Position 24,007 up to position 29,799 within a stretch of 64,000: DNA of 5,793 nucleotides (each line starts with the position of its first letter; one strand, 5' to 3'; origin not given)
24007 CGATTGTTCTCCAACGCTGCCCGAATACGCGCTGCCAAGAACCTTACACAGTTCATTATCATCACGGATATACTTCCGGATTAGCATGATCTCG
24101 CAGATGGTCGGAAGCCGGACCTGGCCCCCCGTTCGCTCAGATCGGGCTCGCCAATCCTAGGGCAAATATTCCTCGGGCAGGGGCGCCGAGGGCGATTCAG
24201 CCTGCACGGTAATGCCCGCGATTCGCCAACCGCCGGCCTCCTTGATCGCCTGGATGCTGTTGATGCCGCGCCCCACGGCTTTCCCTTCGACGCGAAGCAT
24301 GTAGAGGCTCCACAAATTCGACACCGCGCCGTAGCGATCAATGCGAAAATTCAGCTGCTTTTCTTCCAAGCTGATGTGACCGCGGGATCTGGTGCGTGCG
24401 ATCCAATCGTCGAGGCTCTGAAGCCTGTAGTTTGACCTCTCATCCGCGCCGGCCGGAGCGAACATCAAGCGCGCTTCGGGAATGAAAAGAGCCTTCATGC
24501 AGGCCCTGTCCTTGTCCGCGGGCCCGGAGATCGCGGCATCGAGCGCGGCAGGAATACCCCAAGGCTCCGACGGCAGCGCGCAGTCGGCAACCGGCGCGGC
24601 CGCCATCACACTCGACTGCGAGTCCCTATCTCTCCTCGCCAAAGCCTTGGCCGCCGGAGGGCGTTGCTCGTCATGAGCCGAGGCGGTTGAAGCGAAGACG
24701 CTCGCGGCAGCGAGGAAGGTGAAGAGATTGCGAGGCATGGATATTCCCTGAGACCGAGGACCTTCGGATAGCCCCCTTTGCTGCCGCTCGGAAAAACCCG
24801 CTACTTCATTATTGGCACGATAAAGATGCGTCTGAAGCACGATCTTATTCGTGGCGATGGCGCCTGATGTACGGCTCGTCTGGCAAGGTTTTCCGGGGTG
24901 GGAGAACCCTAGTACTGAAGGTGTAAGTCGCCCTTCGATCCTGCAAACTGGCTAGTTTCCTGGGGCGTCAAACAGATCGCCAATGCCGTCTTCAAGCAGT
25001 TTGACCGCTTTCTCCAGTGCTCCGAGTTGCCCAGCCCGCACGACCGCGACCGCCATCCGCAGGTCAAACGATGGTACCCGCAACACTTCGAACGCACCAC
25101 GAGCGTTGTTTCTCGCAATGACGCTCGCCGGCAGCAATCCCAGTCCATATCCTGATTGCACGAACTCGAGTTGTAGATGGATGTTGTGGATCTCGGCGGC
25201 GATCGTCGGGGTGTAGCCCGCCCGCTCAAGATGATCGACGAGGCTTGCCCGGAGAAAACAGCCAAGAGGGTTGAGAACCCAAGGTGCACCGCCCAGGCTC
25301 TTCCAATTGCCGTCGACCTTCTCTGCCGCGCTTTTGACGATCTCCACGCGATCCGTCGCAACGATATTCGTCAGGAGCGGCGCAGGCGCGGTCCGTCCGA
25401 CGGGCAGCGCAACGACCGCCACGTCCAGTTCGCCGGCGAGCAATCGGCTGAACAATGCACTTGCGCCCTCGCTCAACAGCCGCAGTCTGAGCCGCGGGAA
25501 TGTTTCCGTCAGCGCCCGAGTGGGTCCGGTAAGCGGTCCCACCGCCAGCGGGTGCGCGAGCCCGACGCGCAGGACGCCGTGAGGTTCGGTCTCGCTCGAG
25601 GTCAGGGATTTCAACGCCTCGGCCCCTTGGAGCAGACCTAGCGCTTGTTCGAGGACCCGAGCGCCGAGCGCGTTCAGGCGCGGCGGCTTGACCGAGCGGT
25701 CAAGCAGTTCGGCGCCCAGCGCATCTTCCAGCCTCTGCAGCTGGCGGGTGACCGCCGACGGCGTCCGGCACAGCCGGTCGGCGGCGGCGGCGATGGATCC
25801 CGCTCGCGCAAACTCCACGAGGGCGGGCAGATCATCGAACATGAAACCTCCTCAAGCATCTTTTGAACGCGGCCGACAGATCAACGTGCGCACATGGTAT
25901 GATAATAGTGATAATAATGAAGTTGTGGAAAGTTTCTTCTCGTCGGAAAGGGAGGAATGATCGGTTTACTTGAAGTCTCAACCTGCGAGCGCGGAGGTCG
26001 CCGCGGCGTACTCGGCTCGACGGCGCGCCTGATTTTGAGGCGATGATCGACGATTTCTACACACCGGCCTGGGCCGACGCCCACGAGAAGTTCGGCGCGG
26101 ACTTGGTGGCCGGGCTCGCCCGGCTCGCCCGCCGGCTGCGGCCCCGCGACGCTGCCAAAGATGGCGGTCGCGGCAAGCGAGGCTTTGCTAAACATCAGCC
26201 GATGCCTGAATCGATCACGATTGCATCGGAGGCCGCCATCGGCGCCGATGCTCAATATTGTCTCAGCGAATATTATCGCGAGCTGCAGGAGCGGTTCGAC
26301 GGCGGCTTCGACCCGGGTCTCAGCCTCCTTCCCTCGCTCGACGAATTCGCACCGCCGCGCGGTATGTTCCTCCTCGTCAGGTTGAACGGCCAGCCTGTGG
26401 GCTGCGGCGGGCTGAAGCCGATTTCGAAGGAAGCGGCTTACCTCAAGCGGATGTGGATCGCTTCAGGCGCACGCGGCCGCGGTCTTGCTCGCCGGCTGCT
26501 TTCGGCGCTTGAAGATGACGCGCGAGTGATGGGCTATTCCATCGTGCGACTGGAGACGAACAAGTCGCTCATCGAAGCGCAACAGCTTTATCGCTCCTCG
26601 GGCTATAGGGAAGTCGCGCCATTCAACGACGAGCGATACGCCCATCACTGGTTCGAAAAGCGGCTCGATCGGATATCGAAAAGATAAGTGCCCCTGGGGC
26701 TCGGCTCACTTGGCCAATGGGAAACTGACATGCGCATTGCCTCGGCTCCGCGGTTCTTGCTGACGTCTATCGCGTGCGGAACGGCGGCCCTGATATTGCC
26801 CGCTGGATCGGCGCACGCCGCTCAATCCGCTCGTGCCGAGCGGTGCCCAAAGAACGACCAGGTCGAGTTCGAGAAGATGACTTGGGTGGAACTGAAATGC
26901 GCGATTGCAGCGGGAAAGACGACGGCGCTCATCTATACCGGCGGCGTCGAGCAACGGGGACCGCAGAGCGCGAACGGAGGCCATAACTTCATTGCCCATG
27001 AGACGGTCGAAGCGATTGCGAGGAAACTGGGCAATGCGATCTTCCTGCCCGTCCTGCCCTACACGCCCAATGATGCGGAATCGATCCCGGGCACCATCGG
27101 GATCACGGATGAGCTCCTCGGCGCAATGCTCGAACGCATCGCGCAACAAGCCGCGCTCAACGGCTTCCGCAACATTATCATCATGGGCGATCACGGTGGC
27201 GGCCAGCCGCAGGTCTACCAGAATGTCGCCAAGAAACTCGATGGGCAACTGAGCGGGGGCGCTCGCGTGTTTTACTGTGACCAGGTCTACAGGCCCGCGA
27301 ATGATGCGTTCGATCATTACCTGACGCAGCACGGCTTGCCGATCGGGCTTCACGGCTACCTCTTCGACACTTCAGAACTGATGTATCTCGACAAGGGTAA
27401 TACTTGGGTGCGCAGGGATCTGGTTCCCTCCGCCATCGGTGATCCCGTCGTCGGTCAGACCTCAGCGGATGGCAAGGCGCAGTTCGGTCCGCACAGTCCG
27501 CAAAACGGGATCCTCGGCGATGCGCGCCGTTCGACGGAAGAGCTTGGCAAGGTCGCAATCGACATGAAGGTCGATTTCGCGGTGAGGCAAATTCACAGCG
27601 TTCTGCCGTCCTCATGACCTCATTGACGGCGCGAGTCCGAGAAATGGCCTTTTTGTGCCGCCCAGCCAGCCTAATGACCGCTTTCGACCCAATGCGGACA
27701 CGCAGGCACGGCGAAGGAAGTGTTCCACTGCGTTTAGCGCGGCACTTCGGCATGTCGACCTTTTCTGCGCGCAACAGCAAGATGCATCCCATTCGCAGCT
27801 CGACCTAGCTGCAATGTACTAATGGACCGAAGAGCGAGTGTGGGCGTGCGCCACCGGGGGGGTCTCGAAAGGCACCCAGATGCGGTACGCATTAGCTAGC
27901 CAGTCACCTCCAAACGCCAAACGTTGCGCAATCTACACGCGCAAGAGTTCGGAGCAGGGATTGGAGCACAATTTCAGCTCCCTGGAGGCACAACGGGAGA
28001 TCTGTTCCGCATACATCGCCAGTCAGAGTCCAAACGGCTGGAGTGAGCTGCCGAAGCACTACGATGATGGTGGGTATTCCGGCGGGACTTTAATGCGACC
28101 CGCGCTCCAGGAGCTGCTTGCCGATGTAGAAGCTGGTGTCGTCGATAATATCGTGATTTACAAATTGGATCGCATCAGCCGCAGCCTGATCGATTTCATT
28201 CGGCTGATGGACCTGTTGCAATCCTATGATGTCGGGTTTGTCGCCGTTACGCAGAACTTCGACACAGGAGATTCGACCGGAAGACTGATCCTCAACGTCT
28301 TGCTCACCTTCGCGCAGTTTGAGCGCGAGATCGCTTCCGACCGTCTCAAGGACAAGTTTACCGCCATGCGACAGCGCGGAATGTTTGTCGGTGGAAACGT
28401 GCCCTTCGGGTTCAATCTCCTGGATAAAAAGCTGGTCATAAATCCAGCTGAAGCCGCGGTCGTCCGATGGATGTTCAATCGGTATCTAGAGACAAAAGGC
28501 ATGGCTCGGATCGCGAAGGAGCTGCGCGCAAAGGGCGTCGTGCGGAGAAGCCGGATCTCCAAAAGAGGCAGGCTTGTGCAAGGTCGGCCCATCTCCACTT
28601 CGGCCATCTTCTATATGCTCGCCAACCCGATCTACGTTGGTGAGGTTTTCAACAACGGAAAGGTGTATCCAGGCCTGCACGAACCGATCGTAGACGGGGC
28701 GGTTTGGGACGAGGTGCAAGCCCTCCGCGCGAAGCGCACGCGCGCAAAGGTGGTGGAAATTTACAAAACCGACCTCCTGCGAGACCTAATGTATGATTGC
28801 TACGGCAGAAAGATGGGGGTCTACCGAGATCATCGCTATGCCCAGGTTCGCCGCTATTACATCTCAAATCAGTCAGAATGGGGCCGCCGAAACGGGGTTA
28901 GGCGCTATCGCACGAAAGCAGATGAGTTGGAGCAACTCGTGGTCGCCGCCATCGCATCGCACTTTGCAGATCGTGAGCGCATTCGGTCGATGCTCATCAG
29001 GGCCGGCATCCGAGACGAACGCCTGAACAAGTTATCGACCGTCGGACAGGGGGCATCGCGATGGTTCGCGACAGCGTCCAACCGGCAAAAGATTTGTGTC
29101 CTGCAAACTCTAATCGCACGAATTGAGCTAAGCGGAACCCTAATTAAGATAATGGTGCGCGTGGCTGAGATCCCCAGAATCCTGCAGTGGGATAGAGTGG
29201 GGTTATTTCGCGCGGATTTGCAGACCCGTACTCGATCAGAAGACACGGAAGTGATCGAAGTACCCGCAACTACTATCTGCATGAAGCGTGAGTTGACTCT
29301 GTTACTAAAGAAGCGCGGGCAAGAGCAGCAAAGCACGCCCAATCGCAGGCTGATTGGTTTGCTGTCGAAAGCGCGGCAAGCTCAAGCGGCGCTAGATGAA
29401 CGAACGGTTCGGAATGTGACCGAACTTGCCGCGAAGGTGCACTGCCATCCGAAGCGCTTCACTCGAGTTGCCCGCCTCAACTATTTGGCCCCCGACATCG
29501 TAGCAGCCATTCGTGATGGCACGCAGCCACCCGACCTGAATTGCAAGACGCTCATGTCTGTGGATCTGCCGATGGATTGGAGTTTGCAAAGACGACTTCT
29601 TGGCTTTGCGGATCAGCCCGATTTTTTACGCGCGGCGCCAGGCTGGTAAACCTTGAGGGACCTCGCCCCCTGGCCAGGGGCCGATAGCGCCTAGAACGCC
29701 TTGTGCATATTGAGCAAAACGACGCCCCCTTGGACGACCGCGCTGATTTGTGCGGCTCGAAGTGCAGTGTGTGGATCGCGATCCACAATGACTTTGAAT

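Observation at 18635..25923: Six copies of one 16-bp motif mark every transcription unit of the catabolic cargo (hidden regulon)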

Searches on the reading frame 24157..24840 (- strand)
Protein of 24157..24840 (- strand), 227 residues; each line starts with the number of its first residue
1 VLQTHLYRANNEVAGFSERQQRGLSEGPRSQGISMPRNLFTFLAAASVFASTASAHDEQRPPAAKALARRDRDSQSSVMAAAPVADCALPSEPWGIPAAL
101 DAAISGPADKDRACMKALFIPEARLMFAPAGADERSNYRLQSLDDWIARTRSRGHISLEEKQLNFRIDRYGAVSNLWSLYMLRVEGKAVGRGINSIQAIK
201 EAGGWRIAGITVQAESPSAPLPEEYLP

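Call 7: search_protein_families(library=pfam, proteins=[window:24157-24840:-], max_evalue=0.01)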
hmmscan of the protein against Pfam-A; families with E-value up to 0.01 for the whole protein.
window:24157-24840:- (227 aa): 1 family
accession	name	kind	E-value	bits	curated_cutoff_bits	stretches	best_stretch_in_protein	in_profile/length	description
PF12893.14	Lumazine_bd_2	-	0.0018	19.4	22.1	1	100-207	10-110/116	Putative lumazine-binding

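Call 26: search_protein_families(library=ncbifam, proteins=[window:24157-24840:-], max_evalue=0.001)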
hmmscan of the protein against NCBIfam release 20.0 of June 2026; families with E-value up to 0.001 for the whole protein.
window:24157-24840:- (227 aa): 0 families

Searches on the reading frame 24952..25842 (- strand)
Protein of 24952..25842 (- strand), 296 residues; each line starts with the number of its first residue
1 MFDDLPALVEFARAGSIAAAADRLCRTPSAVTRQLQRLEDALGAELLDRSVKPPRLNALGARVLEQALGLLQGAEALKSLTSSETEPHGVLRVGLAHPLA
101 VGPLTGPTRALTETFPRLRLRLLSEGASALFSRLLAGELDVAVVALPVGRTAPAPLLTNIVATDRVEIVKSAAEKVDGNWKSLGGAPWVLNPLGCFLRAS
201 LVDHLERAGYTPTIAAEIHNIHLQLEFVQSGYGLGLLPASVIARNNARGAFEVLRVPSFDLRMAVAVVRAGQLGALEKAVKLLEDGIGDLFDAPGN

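Call 7: search_protein_families(library=pfam, proteins=[window:24952-25842:-], max_evalue=0.01)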
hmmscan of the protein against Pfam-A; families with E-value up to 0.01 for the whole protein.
window:24952-25842:- (296 aa): 3 families
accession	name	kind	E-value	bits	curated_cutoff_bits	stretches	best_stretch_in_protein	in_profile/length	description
PF03466.25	LysR_substrate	-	1.9e-24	86.6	28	1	86-269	3-187/209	LysR substrate binding domain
PF00126.33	HTH_1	-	5.8e-16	58.6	26.6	1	3-60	2-59/60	Bacterial regulatory helix-turn-helix protein, lysR family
PF13384.12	HTH_23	-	0.0016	18.7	24.6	0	8-40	11-43/50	Homeodomain-like domain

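Call 9: find_encoding_contigs(protein=window:24952-25842:-, flank=10000, max_places=10)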
Protein window:24952-25842:- (296 aa): no gene with exactly this product is on record in the collection.

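Call 26: search_protein_families(library=ncbifam, proteins=[window:24952-25842:-], max_evalue=0.001)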
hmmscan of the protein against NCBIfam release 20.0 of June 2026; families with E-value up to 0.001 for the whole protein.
window:24952-25842:- (296 aa): 48 families (the best 25 are shown)
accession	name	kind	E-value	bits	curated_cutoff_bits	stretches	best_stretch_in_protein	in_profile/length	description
NF047711.1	PutUtilRegPtrR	equivalog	6.8e-22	77.9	400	1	9-257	10-254/283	putrescine utilization regulator PtrR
NF053705.1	TransRegGltCGpos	equivalog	3.2e-21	75.8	350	1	8-269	9-272/300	glutamate biosynthesis transcriptional regulator GltC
NF047520.1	trans_act_CidR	equivalog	1.3e-18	67.2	415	1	8-259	9-261/292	cidABC operon transcriptional activator CidR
NF040888.1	trans_reg_YafC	equivalog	1.8e-17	63.2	470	1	3-144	6-145/293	DNA-binding transcriptional regulator YafC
NF040786.1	LysR_Sec_metab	equivalog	1.2e-16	60.6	250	1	5-264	6-272/298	selenium metabolism-associated LysR family transcriptional regulator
TIGR03339.1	phn_lysR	subfamily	6.9e-16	58.3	341.1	1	5-245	2-241/279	aminoethylphosphonate catabolism associated LysR family transcriptional regulator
TIGR02424.1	TF_pcaQ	equivalog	7.6e-14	51.3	303.8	1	4-149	7-153/300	pca operon transcription factor PcaQ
NF040709.1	benzoate_BenM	exception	1.3e-13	50.9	600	1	13-149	14-150/299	benzoate utilization transcription regulator BenM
NF007315.1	PRK09801.1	equivalog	1.5e-13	50.5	398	1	3-120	9-127/301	L-tartrate utilization transcriptional activator TtdR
NF008416.0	PRK11242.1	equivalog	2.4e-12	46.8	277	1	11-271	12-273/300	transcriptional regulator CynR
NF045775.1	acetoin_reg_AlsR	exception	1.1e-11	44.8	430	1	19-281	20-286/290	acetoin biosynthesis transcriptional regulator AlsR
NF008361.0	PRK11151.1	equivalog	1.4e-11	44.3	329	1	4-256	5-259/305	DNA-binding transcriptional regulator OxyR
NF040889.1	trans_reg_YeiE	equivalog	2e-11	43.7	480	1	7-265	10-265/288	DNA-binding transcriptional regulator YeiE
NF008722.0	PRK11716.1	equivalog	4.6e-11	42.3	246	1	6-254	7-258/293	HTH-type transcriptional activator IlvY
NF040710.1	benzoate_CatM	exception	6.1e-11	42.1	580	1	11-147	12-148/293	cis,cis-muconate-binding transcription regulator CatM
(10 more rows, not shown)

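Call 32: find_related_loci(query=window:24952-25842:-, collection=metagenome_contigs, flank=4000)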
Query window:24952-25842:- (296 aa) in metagenome_contigs; peptide patterns used: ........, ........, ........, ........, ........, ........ (x = any residue, [..] = any of these).
600 stretches matched a pattern (row limit reached: there are more); 89 encode a relative of the query (tblastn E <= 1e-3); the best 80 are kept; 80 distinct loci.
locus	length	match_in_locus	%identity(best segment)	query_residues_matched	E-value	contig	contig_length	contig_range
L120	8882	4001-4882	93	1-294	1e-170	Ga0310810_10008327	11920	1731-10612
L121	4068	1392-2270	86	1-293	3e-168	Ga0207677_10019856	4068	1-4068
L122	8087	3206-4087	84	1-294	2e-160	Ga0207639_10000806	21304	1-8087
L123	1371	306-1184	83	1-293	4e-174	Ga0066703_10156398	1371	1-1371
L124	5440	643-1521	74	1-293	4e-136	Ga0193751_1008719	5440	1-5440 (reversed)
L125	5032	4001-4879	74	1-293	4e-134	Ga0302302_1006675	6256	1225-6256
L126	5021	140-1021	71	1-293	4e-134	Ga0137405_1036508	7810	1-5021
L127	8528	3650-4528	73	1-293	5e-134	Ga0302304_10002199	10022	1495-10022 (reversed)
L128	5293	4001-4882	71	1-293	1e-133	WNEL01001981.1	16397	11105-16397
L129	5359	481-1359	73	1-293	8e-134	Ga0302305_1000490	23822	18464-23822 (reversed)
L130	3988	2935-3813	72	1-293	4e-136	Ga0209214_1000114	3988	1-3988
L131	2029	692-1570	72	1-293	2e-142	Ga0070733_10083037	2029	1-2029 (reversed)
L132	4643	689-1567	72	1-293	8e-135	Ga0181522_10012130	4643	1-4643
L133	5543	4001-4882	71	1-293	6e-133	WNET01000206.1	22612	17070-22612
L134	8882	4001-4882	71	1-293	6e-133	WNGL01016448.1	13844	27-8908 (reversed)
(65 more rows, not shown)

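Call 39: search_solved_structures(query=window:24952-25842:-, max_evalue=1e-10)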
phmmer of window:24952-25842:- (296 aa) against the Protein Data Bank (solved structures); distinct sequences matched with E-value up to 1e-10: 6.
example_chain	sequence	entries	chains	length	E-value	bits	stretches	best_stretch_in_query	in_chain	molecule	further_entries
3k1p_A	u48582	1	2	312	2e-14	56.8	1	13-242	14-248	HTH-type transcriptional regulator benM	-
3k1n_A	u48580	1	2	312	2e-14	56.8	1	13-241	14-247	HTH-type transcriptional regulator benM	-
3k1m_A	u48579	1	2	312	2.2e-14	56.7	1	13-242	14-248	HTH-type transcriptional regulator benM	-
2h99_A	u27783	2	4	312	2.3e-14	56.6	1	13-241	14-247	HTH-type transcriptional regulator benM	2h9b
3hhg_A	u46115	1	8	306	7.7e-13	51.6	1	3-142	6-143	Transcriptional regulator, LysR family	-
2h98_A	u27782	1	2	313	3e-11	46.4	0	12-242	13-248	HTH-type transcriptional regulator catM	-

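Call 45: find_homologous_proteins(query=window:24952-25842:-, max_evalue=1e-40)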
Query window:24952-25842:- (296 aa): 1507 proteins with E <= 1e-40 among 8000 candidates; the best 120 are listed.
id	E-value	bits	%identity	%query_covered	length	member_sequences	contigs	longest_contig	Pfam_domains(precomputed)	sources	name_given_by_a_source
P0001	2.9e-169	580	93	99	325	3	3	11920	PF00126.34,PF03466.26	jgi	jgi:DNA-binding transcriptional LysR family regulator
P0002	4.1e-156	536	84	100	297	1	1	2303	PF00126.34,PF03466.26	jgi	jgi:DNA-binding transcriptional LysR family regulator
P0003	1.0e-155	535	84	100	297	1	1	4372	PF00126.34,PF03466.26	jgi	jgi:DNA-binding transcriptional LysR family regulator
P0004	1.2e-155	535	85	99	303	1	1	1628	PF00126.34,PF03466.26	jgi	jgi:DNA-binding transcriptional LysR family regulator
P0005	1.5e-155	535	84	100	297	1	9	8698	PF00126.34,PF03466.26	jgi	jgi:DNA-binding transcriptional LysR family regulator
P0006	1.5e-155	535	84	100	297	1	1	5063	PF00126.34,PF03466.26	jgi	jgi:DNA-binding transcriptional LysR family regulator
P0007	2.0e-155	534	83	100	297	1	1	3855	PF00126.34,PF03466.26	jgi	jgi:DNA-binding transcriptional LysR family regulator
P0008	2.4e-155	534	85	99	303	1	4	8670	PF00126.34,PF03466.26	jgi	jgi:DNA-binding transcriptional LysR family regulator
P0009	3.3e-155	534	84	100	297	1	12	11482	PF00126.34,PF03466.26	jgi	jgi:DNA-binding transcriptional LysR family regulator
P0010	3.3e-155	534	84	100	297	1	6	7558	PF00126.34,PF03466.26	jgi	jgi:DNA-binding transcriptional LysR family regulator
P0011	3.7e-155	533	84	100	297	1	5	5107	PF00126.34,PF03466.26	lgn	-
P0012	1.9e-154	531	83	100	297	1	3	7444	PF00126.34,PF03466.26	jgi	jgi:DNA-binding transcriptional LysR family regulator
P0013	3.0e-154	530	84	99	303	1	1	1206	PF00126.34,PF03466.26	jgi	jgi:DNA-binding transcriptional LysR family regulator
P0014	3.9e-154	530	83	100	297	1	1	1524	PF00126.34,PF03466.26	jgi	jgi:DNA-binding transcriptional LysR family regulator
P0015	7.0e-154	529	83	100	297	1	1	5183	PF00126.34,PF03466.26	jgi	jgi:DNA-binding transcriptional LysR family regulator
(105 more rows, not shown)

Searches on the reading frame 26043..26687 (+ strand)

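Call 7: search_protein_families(library=pfam, proteins=[window:26043-26687:+], max_evalue=0.01)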
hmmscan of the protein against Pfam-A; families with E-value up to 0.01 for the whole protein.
window:26043-26687:+ (214 aa): 4 families
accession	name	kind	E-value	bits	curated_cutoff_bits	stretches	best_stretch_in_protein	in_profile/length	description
PF00583.31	Acetyltransf_1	-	4.6e-16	59.6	20.7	1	80-188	7-116/116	Acetyltransferase (GNAT) family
PF13508.13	Acetyltransf_7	-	5.8e-13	49.5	27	1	107-190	3-84/84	Acetyltransferase (GNAT) domain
PF13673.13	Acetyltransf_10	-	5.2e-09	36.6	23.6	1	109-193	33-112/128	Acetyltransferase (GNAT) domain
PF14542.12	Acetyltransf_CG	-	0.008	16.7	30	0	132-168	25-61/80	GCN5-related N-acetyl-transferase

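Call 26: search_protein_families(library=ncbifam, proteins=[window:26043-26687:+], max_evalue=0.001)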
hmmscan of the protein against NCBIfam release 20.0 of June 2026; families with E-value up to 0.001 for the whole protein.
window:26043-26687:+ (214 aa): 4 families
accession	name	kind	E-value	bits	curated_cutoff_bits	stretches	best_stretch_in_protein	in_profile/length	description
TIGR01575.1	rimI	equivalog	2.1e-09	37.7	86.4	1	105-192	30-116/132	ribosomal protein S18-alanine N-acetyltransferase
NF040501.1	resist_ArsN2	equivalog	2.3e-06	27.2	125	1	103-191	20-104/133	arsenic resistance N-acetyltransferase ArsN2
NF040503.1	resist_ArsN1a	equivalog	9.3e-06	25.5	170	1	137-195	82-140/159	arsinothricin resistance N-acetyltransferase ArsN1 family A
NF005840.0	PRK07757.1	equivalog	0.00047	20.1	154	1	108-191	43-121/153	N-acetyltransferase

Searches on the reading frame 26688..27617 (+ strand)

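Call 7: search_protein_families(library=pfam, proteins=[window:26688-27617:+], max_evalue=0.01)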
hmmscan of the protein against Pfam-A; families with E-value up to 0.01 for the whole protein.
window:26688-27617:+ (309 aa): 1 family
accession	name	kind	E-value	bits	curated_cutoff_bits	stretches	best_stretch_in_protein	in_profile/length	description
PF02633.19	Creatininase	-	8.5e-34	117.4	31.3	1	62-300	1-236/238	Creatinine amidohydrolase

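Call 26: search_protein_families(library=ncbifam, proteins=[window:26688-27617:+], max_evalue=0.001)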
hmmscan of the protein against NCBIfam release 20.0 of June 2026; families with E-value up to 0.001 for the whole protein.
window:26688-27617:+ (309 aa): 3 families
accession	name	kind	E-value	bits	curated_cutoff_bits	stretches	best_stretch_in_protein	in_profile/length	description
NF041098.2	diketo_inos_hlase_IolN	equivalog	1.2e-10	41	245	1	55-171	3-119/307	3-dehydro-scyllo-inosose hydrolase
TIGR04448.1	creatininase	equivalog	1e-08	35.1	235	1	63-296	1-236/246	creatininase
TIGR03964.1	mycofact_creat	equivalog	2e-07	30.8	172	1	65-181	5-118/228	mycofactocin biosynthesis peptidyl-dipeptidase MftE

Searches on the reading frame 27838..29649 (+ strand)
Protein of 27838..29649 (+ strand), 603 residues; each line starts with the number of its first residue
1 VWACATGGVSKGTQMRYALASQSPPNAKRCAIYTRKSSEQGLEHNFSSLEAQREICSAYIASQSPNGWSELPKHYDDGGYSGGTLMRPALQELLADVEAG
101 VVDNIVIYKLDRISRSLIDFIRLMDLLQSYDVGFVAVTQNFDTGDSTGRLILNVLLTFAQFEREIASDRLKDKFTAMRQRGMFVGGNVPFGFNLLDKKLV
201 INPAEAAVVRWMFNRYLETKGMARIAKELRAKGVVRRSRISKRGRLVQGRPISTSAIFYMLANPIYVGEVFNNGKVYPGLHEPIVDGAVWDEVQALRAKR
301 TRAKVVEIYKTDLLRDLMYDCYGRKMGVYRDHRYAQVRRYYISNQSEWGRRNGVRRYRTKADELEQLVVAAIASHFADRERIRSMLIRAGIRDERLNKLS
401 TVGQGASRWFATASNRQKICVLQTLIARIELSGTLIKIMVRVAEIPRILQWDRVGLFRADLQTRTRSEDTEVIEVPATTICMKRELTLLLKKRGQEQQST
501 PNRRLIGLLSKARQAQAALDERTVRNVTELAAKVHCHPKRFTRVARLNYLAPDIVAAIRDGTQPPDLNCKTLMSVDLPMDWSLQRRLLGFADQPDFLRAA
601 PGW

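Call 44: search_protein_families(library=pfam, proteins=[window:27838-29649:+], max_evalue=0.0001)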
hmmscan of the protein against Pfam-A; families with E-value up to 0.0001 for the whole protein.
window:27838-29649:+ (603 aa): 2 families
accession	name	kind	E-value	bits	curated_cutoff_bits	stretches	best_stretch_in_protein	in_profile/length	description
PF00239.26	Resolvase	-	1.2e-32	113.4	23.3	1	31-181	2-143/145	Resolvase, N terminal domain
PF07508.19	Recombinase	-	3.7e-17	62.9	21.1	1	203-300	1-102/102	Recombinase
